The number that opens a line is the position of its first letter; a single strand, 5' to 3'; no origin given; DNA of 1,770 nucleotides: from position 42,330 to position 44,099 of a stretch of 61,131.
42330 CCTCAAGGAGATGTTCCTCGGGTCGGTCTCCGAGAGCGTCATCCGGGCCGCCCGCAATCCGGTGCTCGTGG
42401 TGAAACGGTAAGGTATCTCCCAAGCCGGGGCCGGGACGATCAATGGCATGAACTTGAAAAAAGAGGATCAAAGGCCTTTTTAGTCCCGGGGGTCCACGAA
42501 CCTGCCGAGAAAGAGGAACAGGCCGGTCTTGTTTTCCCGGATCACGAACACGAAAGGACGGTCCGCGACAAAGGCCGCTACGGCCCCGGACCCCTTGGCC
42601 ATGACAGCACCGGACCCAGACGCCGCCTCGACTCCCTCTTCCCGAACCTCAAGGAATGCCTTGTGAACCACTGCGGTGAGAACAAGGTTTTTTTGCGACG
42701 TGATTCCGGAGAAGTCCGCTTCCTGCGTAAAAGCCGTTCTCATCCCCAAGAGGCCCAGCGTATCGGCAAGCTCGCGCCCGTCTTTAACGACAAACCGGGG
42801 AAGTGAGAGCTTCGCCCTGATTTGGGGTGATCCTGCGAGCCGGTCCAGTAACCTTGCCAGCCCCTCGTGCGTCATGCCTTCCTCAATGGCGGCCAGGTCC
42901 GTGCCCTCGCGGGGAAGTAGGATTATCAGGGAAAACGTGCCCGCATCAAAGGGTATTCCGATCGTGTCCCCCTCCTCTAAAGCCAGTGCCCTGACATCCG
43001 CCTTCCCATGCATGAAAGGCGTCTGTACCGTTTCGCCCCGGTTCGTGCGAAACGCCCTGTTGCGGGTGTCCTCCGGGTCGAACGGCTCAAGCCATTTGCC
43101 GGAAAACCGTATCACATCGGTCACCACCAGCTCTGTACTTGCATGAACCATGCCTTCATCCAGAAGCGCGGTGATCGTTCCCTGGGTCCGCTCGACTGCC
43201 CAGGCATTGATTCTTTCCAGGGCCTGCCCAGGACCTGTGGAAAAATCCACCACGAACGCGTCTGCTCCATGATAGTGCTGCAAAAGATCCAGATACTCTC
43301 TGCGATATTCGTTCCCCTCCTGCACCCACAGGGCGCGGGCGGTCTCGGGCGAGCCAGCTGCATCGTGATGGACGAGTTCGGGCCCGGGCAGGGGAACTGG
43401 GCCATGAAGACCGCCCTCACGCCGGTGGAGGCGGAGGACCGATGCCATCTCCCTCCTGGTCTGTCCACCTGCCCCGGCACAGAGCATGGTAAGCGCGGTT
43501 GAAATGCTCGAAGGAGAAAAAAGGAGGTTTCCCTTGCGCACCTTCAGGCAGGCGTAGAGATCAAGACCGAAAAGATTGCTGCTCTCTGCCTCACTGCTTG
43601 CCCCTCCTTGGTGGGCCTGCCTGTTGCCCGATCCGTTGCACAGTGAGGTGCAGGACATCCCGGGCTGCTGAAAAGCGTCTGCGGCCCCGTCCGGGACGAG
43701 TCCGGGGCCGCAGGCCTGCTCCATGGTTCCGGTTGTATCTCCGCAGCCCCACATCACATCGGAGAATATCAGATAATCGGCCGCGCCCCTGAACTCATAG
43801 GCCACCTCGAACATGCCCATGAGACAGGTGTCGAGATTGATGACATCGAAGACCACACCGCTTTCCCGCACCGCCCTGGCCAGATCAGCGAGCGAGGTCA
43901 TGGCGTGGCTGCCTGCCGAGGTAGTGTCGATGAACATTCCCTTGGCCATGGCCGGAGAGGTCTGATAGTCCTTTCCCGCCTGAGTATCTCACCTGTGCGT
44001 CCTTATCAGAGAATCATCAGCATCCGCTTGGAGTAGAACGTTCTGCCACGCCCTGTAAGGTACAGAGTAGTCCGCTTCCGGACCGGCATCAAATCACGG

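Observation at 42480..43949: In-frame chimera: clostripain-like (C11) catalytic-Cys block fused to a complete serpin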

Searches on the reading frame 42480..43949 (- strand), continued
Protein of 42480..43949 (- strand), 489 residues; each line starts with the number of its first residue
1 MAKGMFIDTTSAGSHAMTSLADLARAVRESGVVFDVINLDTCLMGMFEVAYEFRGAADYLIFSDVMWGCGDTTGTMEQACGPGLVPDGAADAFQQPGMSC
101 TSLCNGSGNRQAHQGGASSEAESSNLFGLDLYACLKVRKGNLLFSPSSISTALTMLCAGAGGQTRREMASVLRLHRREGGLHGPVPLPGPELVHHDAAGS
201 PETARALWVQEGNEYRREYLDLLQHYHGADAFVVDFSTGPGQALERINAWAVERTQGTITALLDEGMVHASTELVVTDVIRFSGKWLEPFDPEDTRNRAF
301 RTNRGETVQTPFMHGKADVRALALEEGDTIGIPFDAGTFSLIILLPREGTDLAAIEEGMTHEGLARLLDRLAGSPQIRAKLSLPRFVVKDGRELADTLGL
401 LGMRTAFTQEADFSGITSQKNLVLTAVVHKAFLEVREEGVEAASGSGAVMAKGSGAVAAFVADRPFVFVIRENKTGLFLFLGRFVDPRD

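Call 23: list_cluster_members(proteins=[window:42483-43949:-, P0192, P0002, P0001])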
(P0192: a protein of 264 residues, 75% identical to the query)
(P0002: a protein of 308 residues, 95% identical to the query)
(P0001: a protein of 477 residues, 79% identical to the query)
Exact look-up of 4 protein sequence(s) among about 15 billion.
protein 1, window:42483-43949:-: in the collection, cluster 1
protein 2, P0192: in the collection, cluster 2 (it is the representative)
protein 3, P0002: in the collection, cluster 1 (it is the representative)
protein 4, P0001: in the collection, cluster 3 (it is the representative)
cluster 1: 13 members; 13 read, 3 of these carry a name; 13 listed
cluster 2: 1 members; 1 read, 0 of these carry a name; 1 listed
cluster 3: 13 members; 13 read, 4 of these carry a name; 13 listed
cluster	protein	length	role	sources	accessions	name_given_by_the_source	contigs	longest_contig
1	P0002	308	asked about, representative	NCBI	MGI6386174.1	MAG: serpin family protein [Desulfomonilia bacterium]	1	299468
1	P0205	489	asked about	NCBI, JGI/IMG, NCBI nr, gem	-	-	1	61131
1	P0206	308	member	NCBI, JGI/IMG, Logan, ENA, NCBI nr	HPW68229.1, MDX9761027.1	MAG: serpin family protein [Desulfomonilia bacterium] | serpin B | serpin family protein [Desulfomonilia bacterium]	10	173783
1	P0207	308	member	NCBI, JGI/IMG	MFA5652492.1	MAG: serpin family protein [Desulfomonilia bacterium]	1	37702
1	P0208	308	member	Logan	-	-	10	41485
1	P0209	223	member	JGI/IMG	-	-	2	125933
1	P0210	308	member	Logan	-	-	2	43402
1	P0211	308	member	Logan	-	-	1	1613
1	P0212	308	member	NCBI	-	-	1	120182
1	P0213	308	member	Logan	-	-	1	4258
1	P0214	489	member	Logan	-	-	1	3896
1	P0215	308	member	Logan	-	-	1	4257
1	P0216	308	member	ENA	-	-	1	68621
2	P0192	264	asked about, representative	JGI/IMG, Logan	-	-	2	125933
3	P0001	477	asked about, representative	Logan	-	-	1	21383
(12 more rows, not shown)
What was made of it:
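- The uninterrupted frame is kept in the window and in one other contig (call 23). The frameshift allele predominates (call 23). The window is a metagenome-derived contig (sources listed in call 23).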

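Call 26: find_related_loci(query=A2, collection=genome_contigs, flank=6000)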
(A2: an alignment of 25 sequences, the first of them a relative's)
Query A2 (424 aa) in genome_contigs; peptide patterns used: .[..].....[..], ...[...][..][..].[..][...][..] (x = any residue, [..] = any of these).
599 stretches matched a pattern (row limit reached: there are more); 572 encode a relative of the query (tblastn E <= 1e-3); the best 80 are kept; 80 distinct loci.
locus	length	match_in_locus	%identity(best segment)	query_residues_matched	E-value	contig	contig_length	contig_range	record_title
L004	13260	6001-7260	81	3-424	0e+0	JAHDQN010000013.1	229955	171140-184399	MAG: Deltaproteobacteria bacterium isolate SM3-B3m k141_4056, whole genome shotgun sequence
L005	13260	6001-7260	81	3-424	0e+0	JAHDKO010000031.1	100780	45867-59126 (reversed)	MAG: Deltaproteobacteria bacterium isolate LM3-B1m k141_23387, whole genome shotgun sequence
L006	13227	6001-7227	52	8-414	8e-133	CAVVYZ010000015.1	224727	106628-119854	MAG: uncultured delta proteobacterium isolate MFD03899.bin.2.22 genome assembly, contig: contig_39328, whole genome shot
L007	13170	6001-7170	50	32-421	7e-125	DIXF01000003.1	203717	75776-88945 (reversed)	MAG TPA_asm: Syntrophaceae bacterium UBA6087 UBA6087_contig_1771, whole genome shotgun sequence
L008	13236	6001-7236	49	8-416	7e-125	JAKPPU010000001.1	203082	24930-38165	MAG: Deltaproteobacteria bacterium isolate JPNA_maxbin.145 k141_107864, whole genome shotgun sequence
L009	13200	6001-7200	46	8-414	4e-102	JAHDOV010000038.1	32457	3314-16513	MAG: Deltaproteobacteria bacterium isolate SL3-B22.2 k141_342729, whole genome shotgun sequence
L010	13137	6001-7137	49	38-412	4e-102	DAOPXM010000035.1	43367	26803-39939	MAG TPA_asm: Deltaproteobacteria bacterium isolate AMR_MDS_1340 NODE_810_length_43367_cov_21.778745, whole genome shotgu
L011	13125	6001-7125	47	38-408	6e-101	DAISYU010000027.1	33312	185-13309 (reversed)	MAG TPA_asm: Thermodesulfobacteriota bacterium isolate CTOTU18761 NODE_1023_length_33312_cov_9.985958, whole genome shot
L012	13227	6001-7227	42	7-414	7e-98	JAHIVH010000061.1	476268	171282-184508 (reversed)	MAG: Proteobacteria bacterium isolate MM_PC_MetaG.mb.70 MM_PC_MetaG.mb.70_k141_989208, whole genome shotgun sequence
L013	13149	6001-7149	45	33-411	2e-95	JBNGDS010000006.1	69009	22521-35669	MAG: Desulfomonilia bacterium isolate E05-038 bin56.fa-6, whole genome shotgun sequence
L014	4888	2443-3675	41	10-417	4e-94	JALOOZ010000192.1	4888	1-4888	MAG: Thermodesulfobacteriota bacterium isolate Prado116 scaffold_45913, whole genome shotgun sequence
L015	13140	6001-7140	39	36-414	2e-93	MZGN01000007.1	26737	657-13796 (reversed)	MAG: Helicobacteraceae bacterium 4484_230 ex4484_230_scaffold_1129, whole genome shotgun sequence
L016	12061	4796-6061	40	6-419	2e-90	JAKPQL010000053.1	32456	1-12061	MAG: Deltaproteobacteria bacterium isolate JPNA_maxbin.196 k141_355873, whole genome shotgun sequence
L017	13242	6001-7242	41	4-414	1e-90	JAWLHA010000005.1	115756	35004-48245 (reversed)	MAG: Gammaproteobacteria bacterium isolate 30dZY2.bin.20 NODE_312_length_115756_cov_9.113620, whole genome shotgun seque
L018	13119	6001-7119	41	35-413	3e-89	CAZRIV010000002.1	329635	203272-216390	MAG TPA_asm: uncultured Bacteriovoracaceae bacterium isolate binchicken_co204_164 genome assembly, contig: NODE_14_lengt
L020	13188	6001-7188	40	5-411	7e-86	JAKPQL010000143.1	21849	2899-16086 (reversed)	MAG: Deltaproteobacteria bacterium isolate JPNA_maxbin.196 k141_1390243, whole genome shotgun sequence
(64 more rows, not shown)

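Call 32: search_solved_structures(query=window:42483-43949:-, max_evalue=1e-10)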
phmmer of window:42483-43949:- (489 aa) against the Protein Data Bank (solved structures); distinct sequences matched with E-value up to 1e-10: 196 (the best 60 are shown).
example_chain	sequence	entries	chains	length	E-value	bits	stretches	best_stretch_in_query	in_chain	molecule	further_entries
2zv6_A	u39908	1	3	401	1.9e-55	191.5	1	108-487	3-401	Serpin B3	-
4zk0_A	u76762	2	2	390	2.1e-53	184.8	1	121-487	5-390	Serpin B4 | Serpin B3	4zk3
5cdx_A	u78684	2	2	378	2.8e-53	184.4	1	113-487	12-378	Conserpin | Conserpin in the latent state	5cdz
5ce0_A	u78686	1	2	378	1e-52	182.5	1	113-487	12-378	Native conserpin with Z-variant (E342K)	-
6ee5_A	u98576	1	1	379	5.1e-52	180.2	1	113-487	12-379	Conserpin-AATRCL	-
7pmu_A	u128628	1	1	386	1.3e-50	175.6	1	121-483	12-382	Serpin-8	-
2dut_A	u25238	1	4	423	1e-49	172.6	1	125-487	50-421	Heterochromatin-associated protein MENT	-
4ga7_A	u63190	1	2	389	3.6e-49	170.8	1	108-487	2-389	Leukocyte elastase inhibitor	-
8gxv_A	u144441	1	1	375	1.9e-48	168.4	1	123-487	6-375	Proteinase inhibitor I4 serpin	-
2arq_A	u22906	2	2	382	3.8e-48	167.4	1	124-487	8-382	Plasminogen activator inhibitor-2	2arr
1by7_A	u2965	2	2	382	1e-47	166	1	124-487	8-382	PROTEIN (PLASMINOGEN ACTIVATOR INHIBITOR-2) | PLASMINOGEN ACTIVATOR INHIBITOR-2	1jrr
2h4r_A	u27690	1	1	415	3.2e-47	164.4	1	203-487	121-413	Heterochromatin-associated protein MENT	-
7qr2_A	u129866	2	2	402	6.6e-44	153.5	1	203-487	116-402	Ovalbumin-related protein X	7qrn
3fgq_A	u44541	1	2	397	4.8e-43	150.6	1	126-488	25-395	Neuroserpin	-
3f5n_A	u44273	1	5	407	5e-43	150.6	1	122-488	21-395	Neuroserpin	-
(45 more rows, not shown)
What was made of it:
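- Closest known: Bacterial and eukaryotic inhibitory serpins. Same: PDB hits down to E 2e-55 (call 32).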

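Call 46: predict_structure(alignment_id=A4)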
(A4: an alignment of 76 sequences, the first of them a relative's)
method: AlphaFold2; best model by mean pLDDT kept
length: 489 residues; sequences in the alignment: 76
mean_pLDDT: 79.9   pTM: 0.74
mean pLDDT of the five models: 79.9, 79.1, 78.4, 78.0, 74.3
residues with pLDDT >= 90: 295; 70-90: 59; 50-70: 52; < 50: 83
segments of 3 or more residues with pLDDT < 50: 1-18, 33-38, 66-106, 108-111, 180-182, 445-455
pLDDT, mean of each block of 10 residues (from residue 1): 39 44 73 50 59 70 50 37 41 43 43 68 94 94 94 94 95 77 55 70 94 95 91 97 97 94 93 93 94 98 96 96 93 92 95 93 92 94 94 93 94 89 87 91 48 52 96 93 95
secondary structure, 60 per line:
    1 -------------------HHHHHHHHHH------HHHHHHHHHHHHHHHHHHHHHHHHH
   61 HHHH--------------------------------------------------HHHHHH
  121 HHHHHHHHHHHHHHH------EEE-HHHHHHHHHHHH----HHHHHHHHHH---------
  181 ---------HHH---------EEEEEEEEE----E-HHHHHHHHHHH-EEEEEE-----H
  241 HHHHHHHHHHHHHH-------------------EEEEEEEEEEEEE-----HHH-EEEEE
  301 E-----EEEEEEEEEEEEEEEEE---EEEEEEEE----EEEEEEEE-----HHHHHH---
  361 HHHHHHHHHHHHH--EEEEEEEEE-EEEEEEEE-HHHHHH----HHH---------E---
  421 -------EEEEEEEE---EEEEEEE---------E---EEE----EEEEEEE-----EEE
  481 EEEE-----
elements in order: H20-29 H36-64 H115-135 E142-144 H146-157 H162-171 E202-210 H217-227 E229-234 H240-254 E274-286 E296-301 E307-323 E327-334 E339-346 H352-357 H361-373 E376-384 E386-393 H395-400 E428-435 E439-445 E459-461 E466-472 E478-484
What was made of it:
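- On Serpin (I4 / PF00079): AF2 pLDDT >90 over most of residues 120-489; loop 445-455 low-confidence and exposed (call 46); PDB sequence hits to many serpins (call 32)
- Closest known: Bacterial and eukaryotic inhibitory serpins. Same: Predicted native serpin fold (call 46).
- AF2 gives a confident serpin core, while residues 1-111 are low-confidence and not C11-like (call 46). Confident predicted serpin fold (call 46).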

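Call 49: search_protein_families(library=pfam, proteins=[L002:400-1671:+, L002:1671-3101:+, L010:5692-7143:+, L010:7147-8685:+, L011:7094-8488:+, L020:5491-7194:+, L020:7184-8530:+, L004:7223-7894:+, L005:7223-8029:+], max_evalue=0.00001)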
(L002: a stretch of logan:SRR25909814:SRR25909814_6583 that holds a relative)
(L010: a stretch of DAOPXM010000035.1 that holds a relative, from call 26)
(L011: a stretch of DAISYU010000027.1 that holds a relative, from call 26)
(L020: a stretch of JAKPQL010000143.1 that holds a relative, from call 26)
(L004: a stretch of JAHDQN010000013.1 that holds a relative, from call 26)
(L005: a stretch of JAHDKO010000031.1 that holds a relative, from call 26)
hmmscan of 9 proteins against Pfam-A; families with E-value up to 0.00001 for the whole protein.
L002:400-1671:+ (424 aa): 1 family
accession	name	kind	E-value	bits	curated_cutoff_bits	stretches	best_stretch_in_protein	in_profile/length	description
PF03415.19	Peptidase_C11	-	2.5e-41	142.9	25.8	1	42-393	1-343/359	Clostripain family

L002:1671-3101:+ (477 aa): 1 family
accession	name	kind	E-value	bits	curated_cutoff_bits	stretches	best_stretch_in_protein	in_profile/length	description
PF00079.25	Serpin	-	1.3e-93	314.7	27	1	111-475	2-370/370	Serpin (serine protease inhibitor)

L010:5692-7143:+ (484 aa): 1 family
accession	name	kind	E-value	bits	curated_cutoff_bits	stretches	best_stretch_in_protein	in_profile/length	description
PF03415.19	Peptidase_C11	-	4.1e-47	161.9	25.8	1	108-449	1-328/359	Clostripain family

L010:7147-8685:+ (513 aa): 1 family
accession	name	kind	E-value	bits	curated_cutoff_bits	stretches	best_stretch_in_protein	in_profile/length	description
PF00079.25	Serpin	-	4.9e-101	339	27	1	146-511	3-370/370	Serpin (serine protease inhibitor)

L011:7094-8488:+ (465 aa): 1 family
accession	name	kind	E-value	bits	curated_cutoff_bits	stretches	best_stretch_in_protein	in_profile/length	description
PF00079.25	Serpin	-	6.1e-115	384.8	27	1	101-463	6-370/370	Serpin (serine protease inhibitor)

L020:5491-7194:+ (568 aa): 1 family
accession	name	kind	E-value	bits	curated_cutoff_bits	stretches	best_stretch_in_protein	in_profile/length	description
PF03415.19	Peptidase_C11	-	2e-38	133.3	25.8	1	203-562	1-356/359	Clostripain family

L020:7184-8530:+ (449 aa): 1 family
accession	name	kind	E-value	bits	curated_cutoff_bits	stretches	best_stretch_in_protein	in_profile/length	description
PF00079.25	Serpin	-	1.6e-110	370.3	27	1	82-446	4-370/370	Serpin (serine protease inhibitor)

L004:7223-7894:+ (224 aa): 1 family
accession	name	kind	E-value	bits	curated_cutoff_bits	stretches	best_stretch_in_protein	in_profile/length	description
PF00079.25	Serpin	-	2.1e-14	54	27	1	124-214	2-95/370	Serpin (serine protease inhibitor)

L005:7223-8029:+ (269 aa): 1 family
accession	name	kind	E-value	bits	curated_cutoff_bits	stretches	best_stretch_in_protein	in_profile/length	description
PF00079.25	Serpin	-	9.6e-21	74.8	27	1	124-241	2-122/370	Serpin (serine protease inhibitor)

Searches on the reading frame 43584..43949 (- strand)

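Call 3: search_protein_families(library=pfam, proteins=[window:43584-43949:-], max_evalue=10)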
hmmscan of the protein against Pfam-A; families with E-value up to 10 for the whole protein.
window:43584-43949:- (122 aa): 1 family
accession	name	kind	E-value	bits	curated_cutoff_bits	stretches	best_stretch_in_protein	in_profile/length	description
PF03415.19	Peptidase_C11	-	9.3e-11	42.3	25.8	1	8-68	114-172/359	Clostripain family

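Call 4: search_protein_families(library=ncbifam, proteins=[window:43584-43949:-], max_evalue=10)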
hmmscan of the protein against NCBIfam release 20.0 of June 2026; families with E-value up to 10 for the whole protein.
window:43584-43949:- (122 aa): 1 family
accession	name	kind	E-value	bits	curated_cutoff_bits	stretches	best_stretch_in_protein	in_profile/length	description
TIGR02806.2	clostrip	equivalog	0.0039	16.1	550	1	34-70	169-211/472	clostripain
